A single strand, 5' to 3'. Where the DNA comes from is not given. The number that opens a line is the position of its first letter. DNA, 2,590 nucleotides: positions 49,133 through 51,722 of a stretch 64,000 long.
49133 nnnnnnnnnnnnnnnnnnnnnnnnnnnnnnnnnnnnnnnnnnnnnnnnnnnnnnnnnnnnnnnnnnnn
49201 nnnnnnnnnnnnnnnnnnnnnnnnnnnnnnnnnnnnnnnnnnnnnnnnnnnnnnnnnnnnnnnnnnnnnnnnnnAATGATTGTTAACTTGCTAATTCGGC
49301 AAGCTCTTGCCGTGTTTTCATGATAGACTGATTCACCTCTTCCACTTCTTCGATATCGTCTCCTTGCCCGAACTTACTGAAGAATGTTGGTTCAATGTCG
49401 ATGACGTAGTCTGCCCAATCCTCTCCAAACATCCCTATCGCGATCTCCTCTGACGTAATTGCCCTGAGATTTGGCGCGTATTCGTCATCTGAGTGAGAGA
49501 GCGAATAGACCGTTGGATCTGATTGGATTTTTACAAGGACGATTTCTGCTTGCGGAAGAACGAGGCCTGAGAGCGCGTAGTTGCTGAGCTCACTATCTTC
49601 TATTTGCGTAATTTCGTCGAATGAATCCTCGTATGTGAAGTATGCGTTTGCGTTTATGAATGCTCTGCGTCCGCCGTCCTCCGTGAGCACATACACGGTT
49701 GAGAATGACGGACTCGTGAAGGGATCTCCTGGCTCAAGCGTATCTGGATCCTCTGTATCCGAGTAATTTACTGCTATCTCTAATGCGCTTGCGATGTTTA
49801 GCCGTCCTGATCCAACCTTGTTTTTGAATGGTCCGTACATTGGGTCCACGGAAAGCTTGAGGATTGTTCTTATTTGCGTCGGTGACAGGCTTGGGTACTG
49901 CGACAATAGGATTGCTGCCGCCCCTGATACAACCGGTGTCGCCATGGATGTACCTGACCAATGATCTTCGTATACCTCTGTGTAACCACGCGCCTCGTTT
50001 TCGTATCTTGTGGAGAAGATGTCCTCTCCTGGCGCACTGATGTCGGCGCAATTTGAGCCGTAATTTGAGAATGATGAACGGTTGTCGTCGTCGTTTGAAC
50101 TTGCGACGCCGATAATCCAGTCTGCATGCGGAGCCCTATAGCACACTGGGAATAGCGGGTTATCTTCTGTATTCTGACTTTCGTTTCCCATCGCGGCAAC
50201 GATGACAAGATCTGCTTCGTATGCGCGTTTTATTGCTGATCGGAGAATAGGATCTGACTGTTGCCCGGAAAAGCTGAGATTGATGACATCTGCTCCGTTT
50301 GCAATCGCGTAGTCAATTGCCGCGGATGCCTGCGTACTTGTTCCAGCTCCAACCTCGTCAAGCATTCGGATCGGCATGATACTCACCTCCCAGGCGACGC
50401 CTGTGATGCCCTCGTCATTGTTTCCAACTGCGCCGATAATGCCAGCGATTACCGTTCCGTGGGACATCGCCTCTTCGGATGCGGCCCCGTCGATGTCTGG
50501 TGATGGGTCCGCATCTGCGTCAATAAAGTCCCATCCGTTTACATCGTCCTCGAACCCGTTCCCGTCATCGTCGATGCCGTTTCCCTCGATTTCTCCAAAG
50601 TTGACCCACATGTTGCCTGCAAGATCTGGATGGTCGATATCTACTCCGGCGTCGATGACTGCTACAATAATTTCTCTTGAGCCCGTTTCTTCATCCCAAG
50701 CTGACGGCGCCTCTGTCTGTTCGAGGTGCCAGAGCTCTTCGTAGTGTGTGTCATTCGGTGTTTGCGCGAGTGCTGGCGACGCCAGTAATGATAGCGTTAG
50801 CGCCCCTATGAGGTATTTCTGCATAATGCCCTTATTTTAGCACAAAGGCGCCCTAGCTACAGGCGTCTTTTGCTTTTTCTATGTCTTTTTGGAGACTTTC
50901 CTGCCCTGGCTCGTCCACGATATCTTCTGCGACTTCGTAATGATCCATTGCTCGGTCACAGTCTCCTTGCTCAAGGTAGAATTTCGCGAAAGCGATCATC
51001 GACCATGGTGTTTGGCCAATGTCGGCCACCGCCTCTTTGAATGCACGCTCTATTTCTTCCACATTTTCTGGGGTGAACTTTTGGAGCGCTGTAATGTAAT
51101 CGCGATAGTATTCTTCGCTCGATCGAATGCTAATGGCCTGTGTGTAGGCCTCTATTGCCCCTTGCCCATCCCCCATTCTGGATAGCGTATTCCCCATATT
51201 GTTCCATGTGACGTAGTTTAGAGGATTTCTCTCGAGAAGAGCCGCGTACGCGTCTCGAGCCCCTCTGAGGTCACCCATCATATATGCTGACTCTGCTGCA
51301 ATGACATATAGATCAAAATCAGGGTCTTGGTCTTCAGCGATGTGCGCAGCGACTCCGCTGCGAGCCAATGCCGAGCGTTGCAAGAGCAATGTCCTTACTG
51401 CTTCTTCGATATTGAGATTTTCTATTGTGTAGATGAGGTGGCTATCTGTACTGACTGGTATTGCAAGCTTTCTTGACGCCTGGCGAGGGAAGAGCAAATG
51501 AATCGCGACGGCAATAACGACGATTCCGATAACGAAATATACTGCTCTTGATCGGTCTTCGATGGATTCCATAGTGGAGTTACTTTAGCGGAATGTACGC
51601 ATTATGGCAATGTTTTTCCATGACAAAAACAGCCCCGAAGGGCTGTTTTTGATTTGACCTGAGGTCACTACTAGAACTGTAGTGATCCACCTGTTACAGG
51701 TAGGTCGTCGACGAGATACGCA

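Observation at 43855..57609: Candidate surface-glycoprotein biogenesis module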

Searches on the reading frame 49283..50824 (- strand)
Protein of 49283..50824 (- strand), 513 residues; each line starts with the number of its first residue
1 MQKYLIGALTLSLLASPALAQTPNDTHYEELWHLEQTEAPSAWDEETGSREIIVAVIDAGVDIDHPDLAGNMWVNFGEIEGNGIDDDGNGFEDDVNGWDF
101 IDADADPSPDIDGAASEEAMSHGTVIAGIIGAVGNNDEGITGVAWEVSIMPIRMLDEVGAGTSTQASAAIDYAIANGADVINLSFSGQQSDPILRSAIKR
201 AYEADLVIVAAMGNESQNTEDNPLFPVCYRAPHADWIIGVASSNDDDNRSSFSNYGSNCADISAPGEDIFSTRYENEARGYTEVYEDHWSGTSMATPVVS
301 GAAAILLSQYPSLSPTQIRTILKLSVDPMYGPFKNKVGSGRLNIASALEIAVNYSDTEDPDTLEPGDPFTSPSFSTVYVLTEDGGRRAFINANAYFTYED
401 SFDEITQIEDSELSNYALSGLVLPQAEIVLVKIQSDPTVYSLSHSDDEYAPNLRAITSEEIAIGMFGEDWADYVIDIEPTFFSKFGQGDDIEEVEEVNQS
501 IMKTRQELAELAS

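Call 3: search_protein_families(library=pfam, proteins=[window:49283-50824:-], max_evalue=0.01)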
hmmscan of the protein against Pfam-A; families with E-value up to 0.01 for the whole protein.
window:49283-50824:- (513 aa): 2 families
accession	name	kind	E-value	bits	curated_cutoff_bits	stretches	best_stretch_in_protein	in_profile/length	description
PF00082.27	Peptidase_S8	-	6.1e-54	183.7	21.8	1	50-326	2-273/288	Subtilase family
PF19823.4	DUF6305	-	0.0036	17.4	25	1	201-252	78-129/154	Domain of unknown function (DUF6305)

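Call 8: search_protein_families(library=ncbifam, proteins=[window:49283-50824:-], max_evalue=0.01)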
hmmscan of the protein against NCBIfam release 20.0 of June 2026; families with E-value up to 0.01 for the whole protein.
window:49283-50824:- (513 aa): 8 families
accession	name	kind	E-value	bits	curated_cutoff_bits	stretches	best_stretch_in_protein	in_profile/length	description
TIGR03921.1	T7SS_mycosin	equivalog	2.5e-54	184.7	278.75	2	90-370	29-308/353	type VII secretion-associated serine protease mycosin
NF033595.1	denti_PrtP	equivalog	3.7e-35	121.6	300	2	180-349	341-503/606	dentilisin complex serine proteinase subunit PrtP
TIGR03895.1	protease_PatA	subfamily_domain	5.1e-19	68.5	421.05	1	122-357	1-234/606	PatA/PatG family cyanobactin maturation protease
NF049966.1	QH_SP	equivalog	9.3e-17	61.1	165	1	113-323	33-208/219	subtilisin-like serine protease QhpE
NF040553.1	SGO_0316_fam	subfamily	2.9e-11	41.8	1400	1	43-217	279-466/1486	SGO_0316/SGO_0317 family LPXTG-anchored serine peptidase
NF040809.1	germ_prot_CspBA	exception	5.9e-11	40.8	1250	1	50-219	652-827/1099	bifunctional germination protease/germinant receptor pseudoprotease CspBA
NF051851.1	AtpSerPepEprS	equivalog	3.2e-06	25.5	1700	1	242-323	260-334/988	autotransporter serine peptidase EprS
NF040808.2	CspC_non_triad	exception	0.0031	16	675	0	49-216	95-278/556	bile acid germinant receptor pseudoprotease CspC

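Call 27: search_solved_structures(query=window:49283-50824:-, max_evalue=0.00001, show_alignments=1)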
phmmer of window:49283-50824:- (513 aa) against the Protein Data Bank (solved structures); distinct sequences matched with E-value up to 0.00001: 178 (the best 60 are shown).
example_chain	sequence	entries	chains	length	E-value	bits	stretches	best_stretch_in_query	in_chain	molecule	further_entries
3vv3_A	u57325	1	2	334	1.4e-54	188.8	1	37-348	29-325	Deseasin MCP-01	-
1thm_A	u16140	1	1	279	2.5e-38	135.1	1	22-346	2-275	THERMITASE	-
1tec_E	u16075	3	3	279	5.8e-38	133.9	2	95-346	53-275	THERMITASE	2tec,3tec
3lpc_A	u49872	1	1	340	4.2e-35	124.5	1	23-348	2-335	AprB2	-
3lpa_A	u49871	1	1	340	6.4e-35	123.9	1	23-348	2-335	Acidic extracellular subtilisin-like protease AprV2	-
3lpd_A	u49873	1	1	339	1.4e-34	122.8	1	23-348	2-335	Acidic extracellular subtilisin-like protease AprV2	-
7w2a_A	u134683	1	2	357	2.6e-33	118.6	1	22-349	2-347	Peptidase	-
1dbi_A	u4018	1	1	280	7.4e-33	117.1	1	95-332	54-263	AK.1 SERINE PROTEASE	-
5yl7_A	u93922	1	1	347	2.1e-32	115.6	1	22-349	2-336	Pseudoalteromonas arctica PAMC 21717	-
6pak_A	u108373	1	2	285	3.2e-32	115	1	117-349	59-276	Subtilisin E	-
9rk9_B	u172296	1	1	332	3.6e-32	114.8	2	95-322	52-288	Subtilisin-like serine protease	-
1bh6_A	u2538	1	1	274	1.8e-31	112.5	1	118-347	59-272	SUBTILISIN DY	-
4lvn_A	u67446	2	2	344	3.3e-31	111.7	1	53-353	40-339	Subtilisin-like serine protease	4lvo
5gl8_A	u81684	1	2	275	3.5e-31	111.6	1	117-347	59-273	Subtilisin NAT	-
3vyv_A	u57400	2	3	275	4.1e-31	111.3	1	117-347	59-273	Subtilisin NAT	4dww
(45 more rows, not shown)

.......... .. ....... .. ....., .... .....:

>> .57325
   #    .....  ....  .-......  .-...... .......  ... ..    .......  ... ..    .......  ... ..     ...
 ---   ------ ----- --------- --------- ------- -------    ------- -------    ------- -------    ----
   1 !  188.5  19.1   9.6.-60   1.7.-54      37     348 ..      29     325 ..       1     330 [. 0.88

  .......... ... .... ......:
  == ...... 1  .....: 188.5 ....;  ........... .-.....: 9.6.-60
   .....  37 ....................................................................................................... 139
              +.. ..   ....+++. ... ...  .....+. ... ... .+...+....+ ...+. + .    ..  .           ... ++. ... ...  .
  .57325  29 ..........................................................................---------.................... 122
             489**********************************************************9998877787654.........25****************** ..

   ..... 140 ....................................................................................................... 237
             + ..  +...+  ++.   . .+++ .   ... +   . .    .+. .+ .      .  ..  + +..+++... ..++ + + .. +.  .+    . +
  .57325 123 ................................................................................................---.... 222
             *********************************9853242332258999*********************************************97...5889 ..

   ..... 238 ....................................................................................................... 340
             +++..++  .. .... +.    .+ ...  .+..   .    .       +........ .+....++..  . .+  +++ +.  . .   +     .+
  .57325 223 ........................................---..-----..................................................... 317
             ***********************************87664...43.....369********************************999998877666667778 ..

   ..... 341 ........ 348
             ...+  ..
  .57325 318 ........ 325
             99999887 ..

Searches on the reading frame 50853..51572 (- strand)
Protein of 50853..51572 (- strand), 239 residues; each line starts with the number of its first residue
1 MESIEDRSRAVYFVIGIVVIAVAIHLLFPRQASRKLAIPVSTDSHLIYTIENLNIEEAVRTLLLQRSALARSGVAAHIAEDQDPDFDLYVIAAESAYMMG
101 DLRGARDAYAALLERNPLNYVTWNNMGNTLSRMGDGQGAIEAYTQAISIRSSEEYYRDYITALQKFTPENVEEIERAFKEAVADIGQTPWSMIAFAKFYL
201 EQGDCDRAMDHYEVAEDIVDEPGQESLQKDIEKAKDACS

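Call 3: search_protein_families(library=pfam, proteins=[window:50853-51572:-], max_evalue=0.01)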
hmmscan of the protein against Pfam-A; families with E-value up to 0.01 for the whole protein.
window:50853-51572:- (239 aa): 17 families
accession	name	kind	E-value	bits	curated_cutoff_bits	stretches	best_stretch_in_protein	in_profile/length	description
PF07719.23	TPR_2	-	1.1e-10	41.2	27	1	123-149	4-30/34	Tetratricopeptide repeat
PF13424.12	TPR_12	-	3.1e-09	37.3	30.1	1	122-163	5-48/77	Tetratricopeptide repeat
PF00515.34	TPR_1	-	6.1e-09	35.8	27.8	1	122-150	3-31/34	Tetratricopeptide repeat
PF23240.1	HAT_PRP39_N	-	2.6e-08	34.6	27.7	1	80-212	8-148/168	PRP39 N-terminal HAT repeat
PF13428.12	TPR_14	-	4.9e-08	33.3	23.5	1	87-127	2-42/44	Tetratricopeptide repeat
PF14559.12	TPR_19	-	2.9e-07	31.1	25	1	97-152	2-57/68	Tetratricopeptide repeat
PF13174.12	TPR_6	-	2.6e-06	28.1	26.3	0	91-117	5-31/33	Tetratricopeptide repeat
PF23914.1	TPR_CcmH_CycH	-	4.8e-06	26.9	42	1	113-221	43-153/158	Cytochrome c-type biogenesis protein H TPR domain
PF13181.12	TPR_8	-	6.3e-06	26.4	25.7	1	122-151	3-32/34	Tetratricopeptide repeat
PF13176.12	TPR_7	-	1.1e-05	25.5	27.9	0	122-151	1-30/36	Tetratricopeptide repeat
PF13431.12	TPR_17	-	1.3e-05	25.5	24.4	1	109-135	2-28/34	Tetratricopeptide repeat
PF13432.12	TPR_16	-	3.2e-05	24.7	32.7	1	93-150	4-61/65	Tetratricopeptide repeat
PF13374.12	TPR_10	-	7.7e-05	23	27.5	0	124-150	6-32/42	Tetratricopeptide repeat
PF13414.12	TPR_11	-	0.00025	21.1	26.8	0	127-152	1-26/42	TPR repeat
PF10602.15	RPN7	-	0.0011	19.1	29.6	0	160-217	5-64/174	26S proteasome subunit RPN7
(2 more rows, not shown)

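Call 88: search_protein_families(library=ncbifam, proteins=[window:50853-51572:-], max_evalue=0.001)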
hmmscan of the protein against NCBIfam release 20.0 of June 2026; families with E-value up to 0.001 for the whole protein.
window:50853-51572:- (239 aa): 6 families
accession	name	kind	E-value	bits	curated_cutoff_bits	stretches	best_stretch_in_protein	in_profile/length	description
TIGR02521.1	type_IV_pilW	equivalog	7.6e-10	38.7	154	1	74-234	54-215/234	type IV pilus biogenesis/stability protein PilW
NF033920.0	C39_PA2778_fam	equivalog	5.4e-09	35.8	150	1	45-149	149-253/255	PA2778 family cysteine peptidase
TIGR02552.1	LcrH_SycD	equivalog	2.5e-06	27.2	104.8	1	93-184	25-115/136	SycD/LcrH family type III secretion system chaperone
NF047507.1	TPR_BatC_Lepto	exception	4.3e-05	23.1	175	1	92-173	64-149/214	TPR repeat-containing protein BatC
NF047371.1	FlcA_CTERM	equivalog_domain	0.00022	19.8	300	0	97-154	484-541/646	periplasmic flagellar collar protein FlcA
TIGR02917.1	PEP_TPR_lipo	equivalog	0.00074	17.5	312.2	0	91-212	164-284/899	XrtA/PEP-CTERM system TPR-repeat protein PrsT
